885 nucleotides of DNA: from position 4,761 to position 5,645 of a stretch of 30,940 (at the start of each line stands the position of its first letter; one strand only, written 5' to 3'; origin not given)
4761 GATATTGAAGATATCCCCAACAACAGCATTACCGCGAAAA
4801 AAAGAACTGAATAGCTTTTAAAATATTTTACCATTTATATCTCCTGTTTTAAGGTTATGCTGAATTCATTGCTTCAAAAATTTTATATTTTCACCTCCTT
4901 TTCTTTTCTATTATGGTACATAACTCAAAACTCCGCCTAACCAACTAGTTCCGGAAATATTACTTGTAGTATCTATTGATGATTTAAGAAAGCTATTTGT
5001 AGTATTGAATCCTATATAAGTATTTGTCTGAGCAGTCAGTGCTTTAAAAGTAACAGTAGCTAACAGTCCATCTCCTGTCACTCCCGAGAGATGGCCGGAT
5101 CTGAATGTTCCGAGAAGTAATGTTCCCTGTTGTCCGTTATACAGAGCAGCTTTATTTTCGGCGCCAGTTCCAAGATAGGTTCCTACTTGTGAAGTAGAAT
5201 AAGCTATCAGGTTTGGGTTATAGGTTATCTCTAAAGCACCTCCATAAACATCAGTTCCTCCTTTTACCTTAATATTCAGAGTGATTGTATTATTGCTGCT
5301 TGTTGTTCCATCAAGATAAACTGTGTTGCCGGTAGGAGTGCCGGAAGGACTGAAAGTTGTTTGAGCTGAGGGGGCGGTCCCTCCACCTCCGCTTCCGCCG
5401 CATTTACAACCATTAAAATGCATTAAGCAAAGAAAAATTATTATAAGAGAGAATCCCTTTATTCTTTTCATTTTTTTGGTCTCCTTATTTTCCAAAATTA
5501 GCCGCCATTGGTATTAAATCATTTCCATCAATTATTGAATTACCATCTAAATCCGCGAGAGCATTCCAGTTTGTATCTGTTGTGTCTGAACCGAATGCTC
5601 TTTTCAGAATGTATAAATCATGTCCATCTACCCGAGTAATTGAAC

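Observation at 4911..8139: Minimal cohesin-dockerin pair: a cohesin-like lipoprotein adjacent to a dockerin-bearing CLCA-like protease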

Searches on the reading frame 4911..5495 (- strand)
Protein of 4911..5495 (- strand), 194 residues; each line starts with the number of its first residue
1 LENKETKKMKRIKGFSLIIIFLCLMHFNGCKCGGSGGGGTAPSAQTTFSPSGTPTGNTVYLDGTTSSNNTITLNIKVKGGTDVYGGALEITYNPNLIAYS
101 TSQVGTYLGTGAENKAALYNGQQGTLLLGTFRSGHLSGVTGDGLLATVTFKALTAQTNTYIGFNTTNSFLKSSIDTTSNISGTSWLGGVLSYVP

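Call 3: search_protein_families(library=pfam, proteins=[window:4911-5495:-], max_evalue=1)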
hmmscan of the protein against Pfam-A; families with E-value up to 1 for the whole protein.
window:4911-5495:- (194 aa): 1 family
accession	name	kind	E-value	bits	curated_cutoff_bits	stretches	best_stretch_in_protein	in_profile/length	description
PF00963.24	Cohesin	-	1.9e-07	31.8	24.1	1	66-179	11-130/139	Cohesin domain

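Call 4: search_protein_families(library=ncbifam, proteins=[window:4911-5495:-], max_evalue=1)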
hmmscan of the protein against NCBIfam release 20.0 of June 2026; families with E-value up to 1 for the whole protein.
window:4911-5495:- (194 aa): 1 family
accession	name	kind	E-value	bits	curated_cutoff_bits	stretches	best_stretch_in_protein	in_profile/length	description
NF058595.1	invert_tail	domain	0.00084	19.7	37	1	5-74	47-109/113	lipo-invert putative C-terminal anchoring domain-containing protein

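Call 7: search_solved_structures(query=window:4911-5495:-, max_evalue=10, show_alignments=2)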
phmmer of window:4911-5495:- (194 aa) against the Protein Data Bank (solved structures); distinct sequences matched with E-value up to 10: 6.
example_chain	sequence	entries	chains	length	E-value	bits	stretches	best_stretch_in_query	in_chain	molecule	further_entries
3mj8_H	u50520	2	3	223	0.11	15.2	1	20-80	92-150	STIMULATORY HAMSTER ANTIBODY HL4E10 FAB HEAVY CHAIN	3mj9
1qzn_A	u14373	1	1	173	0.14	14.9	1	58-108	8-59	cellulosomal scaffoldin adaptor protein B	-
3f2l_A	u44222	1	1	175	0.16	14.7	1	58-108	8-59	Cellulosomal scaffoldin adaptor protein B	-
1zv9_A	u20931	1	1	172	0.17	14.7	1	58-108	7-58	Cellulosomal scaffoldin adaptor protein B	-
3bwz_A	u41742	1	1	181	0.18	14.5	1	58-108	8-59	Cellulosomal scaffoldin adaptor protein B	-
1tii_A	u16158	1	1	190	0.69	12.6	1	50-133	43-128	HEAT LABILE ENTEROTOXIN TYPE IIB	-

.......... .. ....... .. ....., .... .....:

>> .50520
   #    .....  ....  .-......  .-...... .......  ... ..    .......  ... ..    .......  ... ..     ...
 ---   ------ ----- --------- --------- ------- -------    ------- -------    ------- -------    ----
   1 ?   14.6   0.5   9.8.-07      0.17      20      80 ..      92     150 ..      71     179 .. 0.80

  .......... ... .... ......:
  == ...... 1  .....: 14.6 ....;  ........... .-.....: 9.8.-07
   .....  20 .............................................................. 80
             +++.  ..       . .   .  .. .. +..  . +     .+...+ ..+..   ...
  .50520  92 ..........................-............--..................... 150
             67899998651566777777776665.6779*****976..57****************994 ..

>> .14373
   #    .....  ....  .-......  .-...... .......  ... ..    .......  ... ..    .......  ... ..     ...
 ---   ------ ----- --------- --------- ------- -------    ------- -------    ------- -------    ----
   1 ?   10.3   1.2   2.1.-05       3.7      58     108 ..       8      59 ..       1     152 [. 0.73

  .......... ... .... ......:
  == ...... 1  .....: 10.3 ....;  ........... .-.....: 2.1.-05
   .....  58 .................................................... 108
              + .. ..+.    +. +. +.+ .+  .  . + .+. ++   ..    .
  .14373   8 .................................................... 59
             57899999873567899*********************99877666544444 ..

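Call 9: find_homologous_proteins(query=window:4911-5495:-)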
Query window:4911-5495:- (194 aa): 3 proteins with E <= 0.001 among 384 candidates.
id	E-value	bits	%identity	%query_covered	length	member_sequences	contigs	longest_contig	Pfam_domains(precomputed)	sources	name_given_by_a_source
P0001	1.5e-113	395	100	96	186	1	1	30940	PF00963.25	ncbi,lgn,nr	ncbi:MAG: cohesin domain-containing protein [bacterium]|nr:cohesin domain-containing protein [bacter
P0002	3.5e-40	156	48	95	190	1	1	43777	PF00963.25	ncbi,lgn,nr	ncbi:MAG: cohesin domain-containing protein [bacterium]|nr:cohesin domain-containing protein [bacter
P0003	5.4e-33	132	45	95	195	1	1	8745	-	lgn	-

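Call 10: find_encoding_contigs(protein=P0002, flank=10000)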
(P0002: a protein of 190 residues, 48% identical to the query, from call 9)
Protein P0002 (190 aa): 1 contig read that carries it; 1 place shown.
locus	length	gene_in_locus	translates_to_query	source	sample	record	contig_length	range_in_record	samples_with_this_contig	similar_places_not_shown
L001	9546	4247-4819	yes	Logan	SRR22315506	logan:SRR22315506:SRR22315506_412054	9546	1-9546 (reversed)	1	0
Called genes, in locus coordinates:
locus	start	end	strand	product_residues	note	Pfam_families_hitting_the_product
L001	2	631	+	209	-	?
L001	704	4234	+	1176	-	PF22148:Fervidolysin_NPro-like, PF00082:Peptidase_S8, PF00801:PKD, PF18911:PKD_4, PF08309:LVIVD, PF00801:PKD, PF18911:PKD_4 (weak), PF18911:PKD_4, +3 more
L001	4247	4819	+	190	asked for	PF00963:Cohesin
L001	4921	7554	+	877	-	PF00675:Peptidase_M16, PF05193:Peptidase_M16_C, PF00675:Peptidase_M16, PF05193:Peptidase_M16_C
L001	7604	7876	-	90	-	PF00216:Bac_DNA_binding, PF18291:HU-HIG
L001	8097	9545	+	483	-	?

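Call 11: find_encoding_contigs(protein=P0003, flank=10000)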
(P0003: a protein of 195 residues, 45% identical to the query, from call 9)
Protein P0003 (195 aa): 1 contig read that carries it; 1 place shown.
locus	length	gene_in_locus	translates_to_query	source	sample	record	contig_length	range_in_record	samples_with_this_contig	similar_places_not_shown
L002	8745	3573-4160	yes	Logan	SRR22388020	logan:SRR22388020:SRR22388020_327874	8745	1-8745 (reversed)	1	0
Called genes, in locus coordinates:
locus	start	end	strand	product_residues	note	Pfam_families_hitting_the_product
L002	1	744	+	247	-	?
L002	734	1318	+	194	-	PF00753:Lactamase_B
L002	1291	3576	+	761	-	PF22148:Fervidolysin_NPro-like, PF00082:Peptidase_S8, PF00801:PKD, PF18911:PKD_4, PF22352:K319L-like_PKD (faint), PF00801:PKD, PF18911:PKD_4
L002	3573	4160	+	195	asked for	-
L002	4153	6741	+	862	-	PF00675:Peptidase_M16, PF05193:Peptidase_M16_C, PF00675:Peptidase_M16, PF05193:Peptidase_M16_C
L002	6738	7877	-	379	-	PF00149:Metallophos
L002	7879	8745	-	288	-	?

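Call 21: search_solved_structures(query=A2, max_evalue=1, show_alignments=1)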
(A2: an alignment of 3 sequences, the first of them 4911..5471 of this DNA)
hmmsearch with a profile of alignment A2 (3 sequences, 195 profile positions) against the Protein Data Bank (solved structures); distinct sequences matched with E-value up to 1: 10.
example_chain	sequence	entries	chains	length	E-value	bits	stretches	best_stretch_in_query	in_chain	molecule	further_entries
2ymu_A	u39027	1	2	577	3.1e-09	39.9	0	102-141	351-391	WD-40 REPEAT PROTEIN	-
7bie_A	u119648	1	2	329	7.5e-08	35.4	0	101-140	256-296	nvWRAP-T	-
7big_A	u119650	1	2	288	1.6e-06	31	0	101-141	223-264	v13WRAP-T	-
7bif_A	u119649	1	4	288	1.7e-06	30.9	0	102-140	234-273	v22WRAP-T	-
7bid_A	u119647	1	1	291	1.9e-06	30.8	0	99-140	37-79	v31WRAP-T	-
6r60_A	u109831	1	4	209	0.0005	22.9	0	102-132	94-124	WD-40 repeat protein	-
6r5y_A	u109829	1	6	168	0.0048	19.7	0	102-132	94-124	WD-40 repeat protein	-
6r5z_A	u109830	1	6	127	0.059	16.1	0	102-132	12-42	9-bladed beta-propeller formed by three 3-bladed fragments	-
9z3q_B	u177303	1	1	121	0.27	14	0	177-194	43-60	MLKH10 Heavy chain FV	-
7znp_A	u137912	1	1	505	0.78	12.5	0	101-141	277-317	Sucrose phosphorylase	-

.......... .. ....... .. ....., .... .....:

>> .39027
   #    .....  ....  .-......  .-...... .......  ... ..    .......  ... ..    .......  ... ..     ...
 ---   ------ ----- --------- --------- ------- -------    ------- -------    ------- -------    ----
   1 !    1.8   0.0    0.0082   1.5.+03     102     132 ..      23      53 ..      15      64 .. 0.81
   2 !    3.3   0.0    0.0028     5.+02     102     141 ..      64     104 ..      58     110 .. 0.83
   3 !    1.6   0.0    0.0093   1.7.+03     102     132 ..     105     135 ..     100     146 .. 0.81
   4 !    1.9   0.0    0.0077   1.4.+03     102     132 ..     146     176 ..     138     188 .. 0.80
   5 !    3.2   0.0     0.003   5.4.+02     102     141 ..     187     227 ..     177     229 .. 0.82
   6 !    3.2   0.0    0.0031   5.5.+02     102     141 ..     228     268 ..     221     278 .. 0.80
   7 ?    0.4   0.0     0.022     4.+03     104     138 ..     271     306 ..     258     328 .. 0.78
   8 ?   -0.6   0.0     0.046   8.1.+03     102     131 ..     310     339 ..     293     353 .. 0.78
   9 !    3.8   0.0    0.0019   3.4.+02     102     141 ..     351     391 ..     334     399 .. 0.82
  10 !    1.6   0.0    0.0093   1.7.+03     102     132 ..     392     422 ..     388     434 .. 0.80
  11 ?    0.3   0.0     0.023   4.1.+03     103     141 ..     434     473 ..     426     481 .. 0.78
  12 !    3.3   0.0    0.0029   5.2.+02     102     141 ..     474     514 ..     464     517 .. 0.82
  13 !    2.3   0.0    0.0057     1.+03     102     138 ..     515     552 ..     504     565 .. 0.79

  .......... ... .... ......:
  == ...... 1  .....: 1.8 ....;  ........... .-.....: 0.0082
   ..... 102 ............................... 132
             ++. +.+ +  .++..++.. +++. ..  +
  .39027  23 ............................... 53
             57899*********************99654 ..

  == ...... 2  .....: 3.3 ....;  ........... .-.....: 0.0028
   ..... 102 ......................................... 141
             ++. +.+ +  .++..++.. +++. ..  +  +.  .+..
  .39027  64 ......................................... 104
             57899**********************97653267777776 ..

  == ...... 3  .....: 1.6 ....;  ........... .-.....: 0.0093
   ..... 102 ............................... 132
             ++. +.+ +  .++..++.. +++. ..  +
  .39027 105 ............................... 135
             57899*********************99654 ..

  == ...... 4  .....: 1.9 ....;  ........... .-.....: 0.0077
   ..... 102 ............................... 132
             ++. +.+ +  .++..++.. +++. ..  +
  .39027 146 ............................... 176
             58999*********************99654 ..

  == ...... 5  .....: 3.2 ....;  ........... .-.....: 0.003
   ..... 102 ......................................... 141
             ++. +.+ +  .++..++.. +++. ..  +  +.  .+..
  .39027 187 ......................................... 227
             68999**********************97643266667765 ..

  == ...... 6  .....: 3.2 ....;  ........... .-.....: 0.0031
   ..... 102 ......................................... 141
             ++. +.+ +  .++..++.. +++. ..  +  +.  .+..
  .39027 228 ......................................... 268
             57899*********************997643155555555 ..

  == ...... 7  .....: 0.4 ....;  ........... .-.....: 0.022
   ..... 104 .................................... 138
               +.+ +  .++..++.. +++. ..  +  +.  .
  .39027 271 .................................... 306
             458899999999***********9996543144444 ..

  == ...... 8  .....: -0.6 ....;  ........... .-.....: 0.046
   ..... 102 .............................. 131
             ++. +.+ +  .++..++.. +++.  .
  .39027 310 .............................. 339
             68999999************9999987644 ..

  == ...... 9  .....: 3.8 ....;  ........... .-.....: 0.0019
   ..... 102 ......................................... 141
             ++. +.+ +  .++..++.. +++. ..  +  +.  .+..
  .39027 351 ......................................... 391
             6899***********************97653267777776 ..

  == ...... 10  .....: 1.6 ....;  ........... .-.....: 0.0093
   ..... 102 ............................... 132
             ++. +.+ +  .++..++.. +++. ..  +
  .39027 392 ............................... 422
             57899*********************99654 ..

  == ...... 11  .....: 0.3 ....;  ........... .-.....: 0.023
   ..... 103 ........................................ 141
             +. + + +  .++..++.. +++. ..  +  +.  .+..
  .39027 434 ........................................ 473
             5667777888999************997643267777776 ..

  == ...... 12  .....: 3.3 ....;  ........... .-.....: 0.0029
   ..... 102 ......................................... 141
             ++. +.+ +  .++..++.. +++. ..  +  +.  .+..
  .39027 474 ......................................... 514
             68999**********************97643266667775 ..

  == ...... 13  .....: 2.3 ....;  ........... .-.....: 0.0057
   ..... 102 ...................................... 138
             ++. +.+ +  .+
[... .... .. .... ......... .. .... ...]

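Call 26: find_related_loci(query=A2, collection=genome_contigs, flank=6000)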
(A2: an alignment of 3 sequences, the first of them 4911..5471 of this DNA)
Query A2 (186 aa) in genome_contigs; peptide patterns used: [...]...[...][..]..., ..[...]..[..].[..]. (x = any residue, [..] = any of these).
60 stretches matched a pattern, but none encodes a relative of the query by tblastn (E <= 1e-3).

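Call 27: predict_structure(alignment_id=A2)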
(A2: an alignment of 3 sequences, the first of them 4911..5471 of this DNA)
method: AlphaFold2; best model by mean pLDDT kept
length: 186 residues; sequences in the alignment: 3
mean_pLDDT: 55.1   pTM: 0.53
mean pLDDT of the five models: 55.1, 55.1, 53.0, 49.9, 46.4
residues with pLDDT >= 90: 0; 70-90: 33; 50-70: 90; < 50: 63
segments of 3 or more residues with pLDDT < 50: 1-10, 12-39, 98-100, 104-113, 122-126, 129-131
pLDDT, mean of each block of 10 residues (from residue 1): 40 39 29 40 56 67 74 58 73 61 44 52 49 65 73 59 57 55 57
secondary structure, 60 per line:
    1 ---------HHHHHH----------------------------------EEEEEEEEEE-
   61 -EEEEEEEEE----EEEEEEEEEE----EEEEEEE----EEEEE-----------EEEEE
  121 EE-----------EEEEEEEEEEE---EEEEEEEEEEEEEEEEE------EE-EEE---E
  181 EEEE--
elements in order: H10-15 E50-59 E62-70 E75-84 E89-95 E100-104 E116-122 E134-144 E148-164 E174-176 E180-184

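Call 29: search_protein_families(library=pfam, proteins=[P0002, P0003, L001:704-4231:+, L002:1291-3573:+], max_evalue=0.1)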
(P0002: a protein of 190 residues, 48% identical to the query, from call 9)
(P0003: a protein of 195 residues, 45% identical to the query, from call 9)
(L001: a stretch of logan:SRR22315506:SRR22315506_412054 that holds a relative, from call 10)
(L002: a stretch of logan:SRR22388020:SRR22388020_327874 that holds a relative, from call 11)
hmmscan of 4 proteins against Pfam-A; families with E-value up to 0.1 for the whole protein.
P0002 (190 aa): 1 family
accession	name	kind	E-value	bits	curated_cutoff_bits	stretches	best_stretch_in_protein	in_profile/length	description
PF00963.24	Cohesin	-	2.9e-08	34.4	24.1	1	65-179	14-130/139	Cohesin domain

P0003 (195 aa): 2 families
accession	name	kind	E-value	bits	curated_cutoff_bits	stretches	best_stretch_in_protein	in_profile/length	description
PF00963.24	Cohesin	-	0.0016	19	24.1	1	68-169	10-119/139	Cohesin domain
PF12019.13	GspH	-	0.036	15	21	0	33-79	60-104/108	Type II transport protein GspH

L001:704-4231:+ (1176 aa): 11 families
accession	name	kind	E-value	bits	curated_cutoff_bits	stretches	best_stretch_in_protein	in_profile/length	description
PF08309.17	LVIVD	-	1.1e-61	204.4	20.2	6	581-619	2-40/42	LVIVD repeat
PF00082.27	Peptidase_S8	-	4.2e-53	181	21.8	1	152-416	3-273/288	Subtilase family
PF18911.6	PKD_4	-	1.1e-36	125.2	27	3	446-526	2-80/85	PKD domain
PF00801.26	PKD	-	9.9e-27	93.2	23.5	3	465-523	17-73/80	PKD domain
PF22148.1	Fervidolysin_NPro-like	-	5.5e-16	59.2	21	1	28-103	8-81/81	Fervidolysin N-terminal prodomain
PF22352.2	K319L-like_PKD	-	2.4e-11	43.9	27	2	453-529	2-82/84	K319L-like, PKD domain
PF21027.3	Sde0182_C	-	2.8e-07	31.5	27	1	465-489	2-27/83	Cellulose-binding protein Sde0182, C-terminal domain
PF00404.24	Dockerin_1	-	0.0007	20.2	22.9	1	1127-1170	8-52/57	Dockerin type I domain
PF09826.15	Beta_propel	-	0.0031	16.9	22.4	0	823-862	90-129/495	Beta propeller domain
PF05694.17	SBP56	-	0.0038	16.5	34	0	710-754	306-350/453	56kDa selenium binding protein (SBP56)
PF02010.21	REJ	-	0.016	14.2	25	1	453-556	90-202/452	REJ domain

L002:1291-3573:+ (761 aa): 9 families
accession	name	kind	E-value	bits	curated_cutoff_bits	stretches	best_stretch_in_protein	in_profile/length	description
PF00082.27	Peptidase_S8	-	2.1e-50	172.1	21.8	1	131-391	2-273/288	Subtilase family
PF18911.6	PKD_4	-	7.3e-35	119.3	27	3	422-499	3-78/85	PKD domain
PF00801.26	PKD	-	9e-29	99.7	23.5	3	437-498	14-73/80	PKD domain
PF22148.1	Fervidolysin_NPro-like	-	2.6e-12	47.4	21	1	23-94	12-81/81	Fervidolysin N-terminal prodomain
PF22352.2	K319L-like_PKD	-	2.2e-10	40.8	27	1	542-599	21-80/84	K319L-like, PKD domain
PF21027.3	Sde0182_C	-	0.015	16.4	27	0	626-644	2-21/83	Cellulose-binding protein Sde0182, C-terminal domain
PF00404.24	Dockerin_1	-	0.039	14.6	22.9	1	710-754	8-53/57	Dockerin type I domain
PF17963.7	Big_9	-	0.056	14.8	23.6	0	532-597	17-84/89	Bacterial Ig domain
PF20009.4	GEVED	-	0.084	14.1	24.4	0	555-622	7-72/78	GEVED domain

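Call 30: fold_search(model_id=the predicted structure, library=pdb)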
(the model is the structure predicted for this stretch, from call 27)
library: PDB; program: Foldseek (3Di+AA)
matches with E <= 10: 1316; with E <= 0.001: 25
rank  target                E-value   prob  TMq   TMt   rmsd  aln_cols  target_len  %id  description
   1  6kgc_A                6.2e-05  1.00  0.49  0.61   4.9       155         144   12  Crystal structure of CaDoc0917(R49D)-CaCohA2 complex at pH 5.4 (released 2020-07-08)
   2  6kgd_A                8.1e-05  1.00  0.49  0.60   6.2       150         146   13  Crystal structure of CaDoc0917(R49D)-CaCohA2 complex at pH 8.0 (released 2020-07-08)
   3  1g1k_A                1.5e-04  1.00  0.45  0.55   5.4       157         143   18  COHESIN MODULE FROM THE CELLULOSOME OF CLOSTRIDIUM CELLULOLYTICUM (released 2000-11-22)
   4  2vn5_A                1.8e-04  1.00  0.49  0.61   4.2       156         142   18  The Clostridium cellulolyticum dockerin displays a dual binding mode for its cohesin partner (released 2008-05-20)
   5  5nrm_A                2.1e-04  1.00  0.46  0.58   4.4       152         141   14  Crystal structure of the sixth cohesin from Acetivibrio cellulolyticus' scaffoldin B in complex with Cel5 dockerin S51 (released 2018-01-31)
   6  6kgf_C                2.2e-04  1.00  0.49  0.60   4.6       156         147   12  Crystal structure of CaDoc0917(R16D)-CaCohA2 complex at pH 8.2 (released 2020-07-08)
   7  4uyp_A                2.4e-04  1.00  0.47  0.58   5.2       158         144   13  High resolution structure of the third cohesin ScaC in complex with the ScaB dockerin with a mutation in the N-termina (released 2015-04-15)
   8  5k39_A                2.4e-04  1.00  0.42  0.46   9.4       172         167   16  THE TYPE II COHESIN DOCKERIN COMPLEX FROM CLOSTRIDIUM THERMOCELLUM (released 2017-03-29)
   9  2xdh                  2.6e-04  1.00  0.41  0.52   6.1       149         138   17  Non-cellulosomal cohesin from the hyperthermophilic archaeon Archaeoglobus fulgidus (released 2010-05-26)
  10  6kgf_A                2.8e-04  1.00  0.48  0.59   6.5       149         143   12  Crystal structure of CaDoc0917(R16D)-CaCohA2 complex at pH 8.2 (released 2020-07-08)
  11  2o4e_MODEL_1_A        2.8e-04  1.00  0.47  0.52  17.8       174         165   11  The solution structure of a protein-protein interaction module from a family 84 glycoside hydrolase of Clostri (released 2007-11-06)
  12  2jh2_C                3.9e-04  1.00  0.46  0.60   4.8       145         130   10  X-ray crystal structure of a cohesin-like module from Clostridium perfringens (released 2007-11-06)
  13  4uyp_C                3.9e-04  1.00  0.45  0.55   5.5       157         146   13  High resolution structure of the third cohesin ScaC in complex with the ScaB dockerin with a mutation in the N-termina (released 2015-04-15)
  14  6kge_A                4.8e-04  1.00  0.46  0.58   6.6       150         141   12  Crystal structure of CaDoc0917(R16D)-CaCohA2 complex at pH 5.5 (released 2020-07-08)
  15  4uyq_A                6.2e-04  1.00  0.48  0.61   5.1       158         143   13  High resolution structure of the third cohesin ScaC in complex with the ScaB dockerin with a mutation in the C-termina (released 2015-04-15)
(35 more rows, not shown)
